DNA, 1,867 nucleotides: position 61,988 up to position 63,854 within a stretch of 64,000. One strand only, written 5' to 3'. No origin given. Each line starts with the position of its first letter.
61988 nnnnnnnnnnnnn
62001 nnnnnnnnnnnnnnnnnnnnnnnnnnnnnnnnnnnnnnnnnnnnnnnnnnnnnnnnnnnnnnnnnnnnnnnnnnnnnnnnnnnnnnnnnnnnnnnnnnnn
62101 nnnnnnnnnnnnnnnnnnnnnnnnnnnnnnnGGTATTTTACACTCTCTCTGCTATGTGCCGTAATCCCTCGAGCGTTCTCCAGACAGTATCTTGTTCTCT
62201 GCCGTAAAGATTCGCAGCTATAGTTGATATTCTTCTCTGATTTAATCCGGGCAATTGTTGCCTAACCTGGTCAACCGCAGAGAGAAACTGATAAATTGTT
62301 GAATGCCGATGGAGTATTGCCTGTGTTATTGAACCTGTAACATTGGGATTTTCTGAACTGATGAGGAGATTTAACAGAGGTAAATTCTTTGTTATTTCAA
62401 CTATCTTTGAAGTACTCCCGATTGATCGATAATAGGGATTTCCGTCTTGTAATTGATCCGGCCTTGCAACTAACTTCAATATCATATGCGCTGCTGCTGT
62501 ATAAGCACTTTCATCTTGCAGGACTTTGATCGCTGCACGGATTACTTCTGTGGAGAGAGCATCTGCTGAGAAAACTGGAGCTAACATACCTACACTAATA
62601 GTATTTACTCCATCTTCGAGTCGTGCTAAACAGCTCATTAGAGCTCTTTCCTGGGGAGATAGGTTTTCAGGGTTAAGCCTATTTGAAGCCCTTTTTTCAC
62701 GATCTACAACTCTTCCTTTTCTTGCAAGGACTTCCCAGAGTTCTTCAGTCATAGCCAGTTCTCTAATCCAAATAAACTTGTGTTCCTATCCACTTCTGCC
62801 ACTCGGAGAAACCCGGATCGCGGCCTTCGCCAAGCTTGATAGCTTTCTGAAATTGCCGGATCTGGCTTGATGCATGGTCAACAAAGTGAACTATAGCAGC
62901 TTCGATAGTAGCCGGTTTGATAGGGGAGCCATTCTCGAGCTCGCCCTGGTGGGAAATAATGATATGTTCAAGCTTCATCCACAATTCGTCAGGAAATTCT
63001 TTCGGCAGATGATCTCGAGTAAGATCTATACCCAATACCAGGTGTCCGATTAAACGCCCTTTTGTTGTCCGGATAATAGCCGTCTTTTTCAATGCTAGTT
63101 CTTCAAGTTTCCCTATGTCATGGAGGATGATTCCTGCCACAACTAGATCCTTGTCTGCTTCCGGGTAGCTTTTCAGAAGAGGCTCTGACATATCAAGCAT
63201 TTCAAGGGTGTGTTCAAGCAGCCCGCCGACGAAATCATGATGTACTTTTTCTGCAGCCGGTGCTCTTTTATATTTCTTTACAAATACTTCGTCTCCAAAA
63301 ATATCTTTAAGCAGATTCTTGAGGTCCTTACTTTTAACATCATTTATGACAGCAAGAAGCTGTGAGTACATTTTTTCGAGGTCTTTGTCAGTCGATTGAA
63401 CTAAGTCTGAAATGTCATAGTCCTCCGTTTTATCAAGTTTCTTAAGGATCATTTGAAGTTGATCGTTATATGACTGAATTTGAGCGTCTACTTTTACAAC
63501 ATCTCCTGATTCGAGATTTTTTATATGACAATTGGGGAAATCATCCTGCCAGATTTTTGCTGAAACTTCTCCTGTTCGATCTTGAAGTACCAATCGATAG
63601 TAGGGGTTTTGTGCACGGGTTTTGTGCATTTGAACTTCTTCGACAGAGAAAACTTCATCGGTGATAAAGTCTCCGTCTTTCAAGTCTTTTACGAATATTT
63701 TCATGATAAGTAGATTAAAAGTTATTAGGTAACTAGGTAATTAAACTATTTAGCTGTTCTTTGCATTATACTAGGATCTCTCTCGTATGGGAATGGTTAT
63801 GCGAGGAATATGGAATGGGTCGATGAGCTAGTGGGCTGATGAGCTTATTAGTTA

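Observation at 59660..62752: Three-ORFan locus wedged between a helicase-nuclease and a YhaM-like HD exonuclease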

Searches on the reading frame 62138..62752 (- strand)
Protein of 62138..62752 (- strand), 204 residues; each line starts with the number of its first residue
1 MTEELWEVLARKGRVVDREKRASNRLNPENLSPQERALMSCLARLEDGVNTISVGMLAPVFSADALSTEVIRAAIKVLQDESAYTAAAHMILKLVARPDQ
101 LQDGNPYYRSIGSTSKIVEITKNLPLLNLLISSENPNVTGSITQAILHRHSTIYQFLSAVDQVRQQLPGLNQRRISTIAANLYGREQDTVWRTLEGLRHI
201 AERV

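Call 3: search_protein_families(library=pfam, proteins=[window:62138-62752:-], max_evalue=1)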
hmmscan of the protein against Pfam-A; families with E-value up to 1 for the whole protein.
window:62138-62752:- (204 aa): 0 families

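Call 5: search_protein_families(library=phrogs, proteins=[window:62138-62752:-], max_evalue=1)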
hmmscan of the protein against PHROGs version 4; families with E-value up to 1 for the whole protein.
window:62138-62752:- (204 aa): 2 families
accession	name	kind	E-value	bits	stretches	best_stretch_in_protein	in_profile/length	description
phrog_22134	-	unknown function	0.047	14.4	1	26-82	7-60/262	-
phrog_17716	-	unknown function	0.31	12.9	1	144-191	35-83/101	-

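Call 6: search_protein_families(library=padloc, proteins=[window:62138-62752:-], max_evalue=1)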
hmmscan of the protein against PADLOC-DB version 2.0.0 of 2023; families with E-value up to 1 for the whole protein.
window:62138-62752:- (204 aa): 0 families

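Call 7: search_protein_families(library=ncbifam, proteins=[window:62138-62752:-], max_evalue=1)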
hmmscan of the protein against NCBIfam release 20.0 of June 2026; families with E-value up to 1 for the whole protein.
window:62138-62752:- (204 aa): 1 family
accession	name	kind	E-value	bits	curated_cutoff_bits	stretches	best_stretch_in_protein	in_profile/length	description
NF047948.1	male_kill_WMK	equivalog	0.16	11.4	300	1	42-104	35-97/300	WO male-killing family protein Wmk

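Call 24: find_homologous_proteins(query=window:62138-62752:-, max_evalue=0.01)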
Query window:62138-62752:- (204 aa): 2 proteins with E <= 0.01 among 119 candidates.
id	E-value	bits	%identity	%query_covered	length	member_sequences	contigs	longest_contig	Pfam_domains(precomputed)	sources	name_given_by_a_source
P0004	1.4e-125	434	100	100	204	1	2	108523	-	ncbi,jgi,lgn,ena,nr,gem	ncbi:MAG: hypothetical protein ABIE03_06725 [Patescibacteria group bacterium]|nr:hypothetical protei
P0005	2.7e-53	199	55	94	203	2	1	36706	-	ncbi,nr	ncbi:MAG: hypothetical protein PHS44_00655 [Candidatus Dojkabacteria bacterium]|nr:hypothetical prot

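Call 45: search_protein_families(library=pfam, proteins=[P0005], max_evalue=1)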
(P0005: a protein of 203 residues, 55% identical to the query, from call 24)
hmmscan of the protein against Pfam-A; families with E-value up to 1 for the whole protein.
P0005 (203 aa): 2 families
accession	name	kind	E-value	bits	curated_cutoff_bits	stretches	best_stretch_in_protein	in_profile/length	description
PF16489.11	GAIN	-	0.01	15.7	26.5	1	75-170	93-191/210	GPCR-Autoproteolysis INducing (GAIN) domain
PF21524.3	SAMD1_WH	-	0.042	14.4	24.5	1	155-196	3-44/63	SAM domain-containing protein 1, WH domain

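Call 48: search_solved_structures(query=A3, max_evalue=10)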
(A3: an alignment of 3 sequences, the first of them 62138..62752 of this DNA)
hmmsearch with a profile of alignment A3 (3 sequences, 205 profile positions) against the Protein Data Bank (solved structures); distinct sequences matched with E-value up to 10: 9.
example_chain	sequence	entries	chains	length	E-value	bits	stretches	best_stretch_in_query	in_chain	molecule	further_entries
6e8l_A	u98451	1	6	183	0.19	14.3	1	9-61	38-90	Alkyl hydroperoxide reductase AhpD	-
7a8s_A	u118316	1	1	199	0.23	14.1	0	187-199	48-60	sTIM11_h3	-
6yqy_A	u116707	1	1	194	0.41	13.2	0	187-199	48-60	de novo designed TIM barrel sTIM11noCys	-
7osu_A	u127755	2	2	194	0.46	13.1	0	187-200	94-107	sTIM11noCys-SB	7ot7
5bvl_A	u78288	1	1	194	1.1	11.9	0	187-199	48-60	designed TIM barrel sTIM11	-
3lvy_A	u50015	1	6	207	1.5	11.4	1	9-58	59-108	Carboxymuconolactone decarboxylase family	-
9ua1_D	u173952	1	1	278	1.7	11.3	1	130-178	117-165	CmpD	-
9u9z_D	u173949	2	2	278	1.7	11.3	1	130-178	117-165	CmpD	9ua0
7sp6_B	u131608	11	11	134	2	11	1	9-54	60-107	Nanobody 872 | nanobody Nb872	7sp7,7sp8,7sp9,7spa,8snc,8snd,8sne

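Call 82: find_encoding_contigs(protein=P0004, flank=10000, max_places=4)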
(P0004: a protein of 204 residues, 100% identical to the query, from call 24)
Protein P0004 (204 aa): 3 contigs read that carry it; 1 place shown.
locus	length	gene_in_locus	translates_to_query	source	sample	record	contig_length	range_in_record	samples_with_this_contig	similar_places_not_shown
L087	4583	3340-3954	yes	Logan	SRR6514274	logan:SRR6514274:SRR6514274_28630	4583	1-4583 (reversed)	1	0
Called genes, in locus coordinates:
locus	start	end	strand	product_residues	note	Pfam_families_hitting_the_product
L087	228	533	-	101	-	PF11950:DUF3467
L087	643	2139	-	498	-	-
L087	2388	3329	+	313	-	PF01336:tRNA_anti-codon, PF01966:HD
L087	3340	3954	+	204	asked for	-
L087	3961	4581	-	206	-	?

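Call 93: search_protein_families(library=pfam, proteins=[L087:643-2139:-], max_evalue=0.01)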
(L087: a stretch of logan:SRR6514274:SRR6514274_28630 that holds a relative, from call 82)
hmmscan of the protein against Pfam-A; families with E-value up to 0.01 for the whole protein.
L087:643-2139:- (498 aa): 0 families

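Call 96: find_related_loci(query=A3, collection=viral_contigs, flank=5000)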
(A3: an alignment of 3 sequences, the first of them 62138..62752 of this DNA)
Query A3 (204 aa) in viral_contigs; peptide patterns used: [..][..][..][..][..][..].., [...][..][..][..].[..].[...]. (x = any residue, [..] = any of these).
89 stretches matched a pattern, but none encodes a relative of the query by tblastn (E <= 1e-3).

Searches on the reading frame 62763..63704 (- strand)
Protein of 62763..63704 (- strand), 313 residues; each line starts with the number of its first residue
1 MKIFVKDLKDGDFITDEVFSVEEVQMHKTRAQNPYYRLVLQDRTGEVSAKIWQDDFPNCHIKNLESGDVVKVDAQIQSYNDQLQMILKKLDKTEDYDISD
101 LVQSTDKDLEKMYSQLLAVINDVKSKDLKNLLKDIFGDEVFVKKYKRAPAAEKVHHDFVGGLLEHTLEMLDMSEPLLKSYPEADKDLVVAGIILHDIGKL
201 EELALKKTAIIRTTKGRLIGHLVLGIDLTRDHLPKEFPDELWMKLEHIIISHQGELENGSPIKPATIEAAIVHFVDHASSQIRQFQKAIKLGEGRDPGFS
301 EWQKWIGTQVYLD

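Call 3: search_protein_families(library=pfam, proteins=[window:62763-63704:-], max_evalue=1)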
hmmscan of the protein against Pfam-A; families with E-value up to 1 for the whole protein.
window:62763-63704:- (313 aa): 8 families
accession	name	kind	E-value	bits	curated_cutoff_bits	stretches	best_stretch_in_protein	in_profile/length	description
PF01966.28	HD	-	1.6e-10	41.7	22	1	163-277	2-112/116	HD domain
PF01336.31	tRNA_anti-codon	-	6.5e-08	32.8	27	1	26-90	7-72/75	OB-fold nucleic acid binding domain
PF07514.17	TraI_2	-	0.0015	18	23.9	1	126-172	32-76/324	Putative helicase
PF24160.1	UVB_sens_C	-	0.019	15.8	20.7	1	17-122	33-137/156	Root UVB sensitive protein, C-terminal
PF04513.17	Baculo_PEP_C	-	0.028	14.9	38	1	70-133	30-88/140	Baculovirus polyhedron envelope protein, PEP, C terminus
PF03172.18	HSR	-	0.073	13.7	24.9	0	3-62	25-84/99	HSR domain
PF18019.7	Cas3_HD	-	0.12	12.8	23.1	1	172-255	41-131/207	Cas3, HD domain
PF23055.1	DUF7041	-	0.28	12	28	1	74-132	23-84/85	Domain of unknown function (DUF7041)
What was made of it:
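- Checked: 62763-63704 (-), 313 aa: OB fold plus HD domain (call 3).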

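Call 6: search_protein_families(library=padloc, proteins=[window:62763-63704:-], max_evalue=1)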
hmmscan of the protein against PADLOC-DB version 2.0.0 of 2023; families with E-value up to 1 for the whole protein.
window:62763-63704:- (313 aa): 4 families
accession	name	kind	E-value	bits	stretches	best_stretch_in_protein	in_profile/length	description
PDLC00940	Cas3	-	5.4e-06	24.7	1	162-265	1-113/178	CRISPR-associated endonuclease Cas3-HD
PDLC01254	Cas3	-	6.3e-05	21.2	1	162-288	9-121/164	CAS-I; effector_G3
PDLC01456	Cas3a2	-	0.026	12.7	1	183-201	45-63/207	CAS-I; effector_G3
PDLC01378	Cas3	-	0.033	12.5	1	183-202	33-52/174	CAS-I; effector_G3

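Call 7: search_protein_families(library=ncbifam, proteins=[window:62763-63704:-], max_evalue=1)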
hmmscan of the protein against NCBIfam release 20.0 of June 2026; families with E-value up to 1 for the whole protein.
window:62763-63704:- (313 aa): 16 families
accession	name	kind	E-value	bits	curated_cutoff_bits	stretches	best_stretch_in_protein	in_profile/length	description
NF010007.0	PRK13480.1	equivalog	1.6e-46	158.9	460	1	9-290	9-288/314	3'-5' exoribonuclease YhaM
TIGR00277.1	HDIG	domain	1.2e-06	28.3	27.6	1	160-232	3-68/84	HDIG domain-containing metalloprotein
TIGR01596.1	cas3_HD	equivalog_domain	2e-05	24.7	43.45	1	162-265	1-113/178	CRISPR-associated endonuclease Cas3''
NF004226.0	PRK05673.1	equivalog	0.00017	19.6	1002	1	18-120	988-1094/1146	DNA polymerase III subunit alpha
NF041494.1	MobH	equivalog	0.00038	19.5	200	1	146-172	48-74/340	MobH family relaxase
NF005377.0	PRK06920.1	equivalog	0.00047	18.1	1806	1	22-100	953-1030/1108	DNA polymerase III subunit alpha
TIGR03760.1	ICE_TraI_Pfluor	equivalog_domain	0.00096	18.8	161.4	1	141-180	47-86/218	integrating conjugative element relaxase, PFGI-1 class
NF009030.0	PRK12366.1-1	equivalog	0.0025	16.3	1147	1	37-104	224-293/796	replication factor A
TIGR00295.1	TIGR00295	hypoth_equivalog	0.0031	17.3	172.35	1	170-200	26-56/164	TIGR00295 family protein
NF009032.0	PRK12366.1-3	equivalog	0.0063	14.8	773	1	37-126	214-298/651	replication factor A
NF005582.0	PRK07279.1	equivalog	0.0074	14.3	1279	1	20-117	892-986/1033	DNA polymerase III subunit alpha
NF045665.1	NTPtran_DVU1551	equivalog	0.0084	15.2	315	1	79-201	151-261/359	DVU_1551 family NTP transferase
NF008168.0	PRK10917.2-2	equivalog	0.011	14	718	1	19-96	168-243/795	ATP-dependent DNA helicase RecG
NF004998.0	PRK06386.1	equivalog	0.013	14.8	556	1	17-87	20-85/358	replication factor A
NF051447.1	HblD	equivalog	0.11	11.3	650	1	44-130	101-185/409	hemolysin BL lytic component L1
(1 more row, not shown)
